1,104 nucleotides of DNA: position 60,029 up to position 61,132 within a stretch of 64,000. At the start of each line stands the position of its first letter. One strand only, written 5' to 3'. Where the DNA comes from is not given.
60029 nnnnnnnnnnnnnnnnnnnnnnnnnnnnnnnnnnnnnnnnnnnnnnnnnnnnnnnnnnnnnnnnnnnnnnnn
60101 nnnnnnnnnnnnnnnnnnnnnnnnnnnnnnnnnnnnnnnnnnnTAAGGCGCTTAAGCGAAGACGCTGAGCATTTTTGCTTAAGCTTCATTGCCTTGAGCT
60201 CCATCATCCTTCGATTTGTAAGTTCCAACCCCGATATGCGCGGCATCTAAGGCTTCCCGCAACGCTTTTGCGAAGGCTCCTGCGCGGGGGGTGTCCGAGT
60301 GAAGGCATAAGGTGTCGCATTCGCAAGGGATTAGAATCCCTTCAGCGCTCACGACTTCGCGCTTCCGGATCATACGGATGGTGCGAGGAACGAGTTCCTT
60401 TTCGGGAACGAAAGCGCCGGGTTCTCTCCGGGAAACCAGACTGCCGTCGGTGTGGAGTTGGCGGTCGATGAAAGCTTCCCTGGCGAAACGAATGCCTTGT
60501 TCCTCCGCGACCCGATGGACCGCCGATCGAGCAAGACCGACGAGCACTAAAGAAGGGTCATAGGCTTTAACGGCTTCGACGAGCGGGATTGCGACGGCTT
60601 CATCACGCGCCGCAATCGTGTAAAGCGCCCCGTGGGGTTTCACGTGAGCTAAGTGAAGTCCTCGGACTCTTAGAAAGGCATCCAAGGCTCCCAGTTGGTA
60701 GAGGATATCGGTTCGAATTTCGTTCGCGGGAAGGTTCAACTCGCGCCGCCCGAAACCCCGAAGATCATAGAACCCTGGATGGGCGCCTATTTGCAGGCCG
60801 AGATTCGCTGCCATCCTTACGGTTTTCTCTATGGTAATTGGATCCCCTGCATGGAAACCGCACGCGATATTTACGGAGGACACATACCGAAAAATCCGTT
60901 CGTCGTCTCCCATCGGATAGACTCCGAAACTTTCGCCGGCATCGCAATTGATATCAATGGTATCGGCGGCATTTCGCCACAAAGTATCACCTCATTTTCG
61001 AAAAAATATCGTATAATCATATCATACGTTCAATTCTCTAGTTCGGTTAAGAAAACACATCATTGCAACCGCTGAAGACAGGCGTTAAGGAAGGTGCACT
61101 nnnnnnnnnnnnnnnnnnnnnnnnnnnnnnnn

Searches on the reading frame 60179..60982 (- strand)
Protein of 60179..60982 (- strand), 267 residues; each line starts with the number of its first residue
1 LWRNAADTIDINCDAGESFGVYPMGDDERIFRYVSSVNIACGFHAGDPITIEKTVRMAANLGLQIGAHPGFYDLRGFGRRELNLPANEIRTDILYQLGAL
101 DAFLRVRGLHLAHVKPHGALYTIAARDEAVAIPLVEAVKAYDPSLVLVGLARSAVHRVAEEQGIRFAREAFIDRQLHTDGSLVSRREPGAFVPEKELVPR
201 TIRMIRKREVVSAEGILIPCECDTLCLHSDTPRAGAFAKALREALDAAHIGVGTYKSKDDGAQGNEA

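Call 5: search_protein_families(library=pfam, proteins=[window:60179-60982:-], max_evalue=0.01)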
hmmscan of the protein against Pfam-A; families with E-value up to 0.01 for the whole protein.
window:60179-60982:- (267 aa): 1 family
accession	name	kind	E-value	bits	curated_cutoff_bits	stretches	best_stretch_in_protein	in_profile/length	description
PF03746.21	LamB_YcsF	-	4.9e-89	298.5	22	1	9-246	1-239/239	LamB/YcsF family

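Call 6: search_protein_families(library=ncbifam, proteins=[window:60179-60982:-], max_evalue=0.01)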
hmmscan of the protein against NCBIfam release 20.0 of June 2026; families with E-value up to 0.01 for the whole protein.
window:60179-60982:- (267 aa): 5 families
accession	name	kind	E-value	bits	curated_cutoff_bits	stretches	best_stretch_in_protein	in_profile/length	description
NF003814.0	PRK05406.1-3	subfamily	2.7e-95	318.5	226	1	8-255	4-252/256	5-oxoprolinase subunit PxpA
NF003813.0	PRK05406.1-2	equivalog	4.6e-81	271.8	392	1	8-252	3-248/252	5-oxoprolinase subunit PxpA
NF003815.0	PRK05406.1-4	equivalog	1e-77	260.8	337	1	8-253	3-244/247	5-oxoprolinase subunit PxpA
NF003816.0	PRK05406.1-5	subfamily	8.9e-69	231.7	213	1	9-247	2-244/246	5-oxoprolinase subunit PxpA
NF003812.0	PRK05406.1-1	equivalog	2.5e-66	223.8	378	1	9-252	3-242/244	5-oxoprolinase subunit PxpA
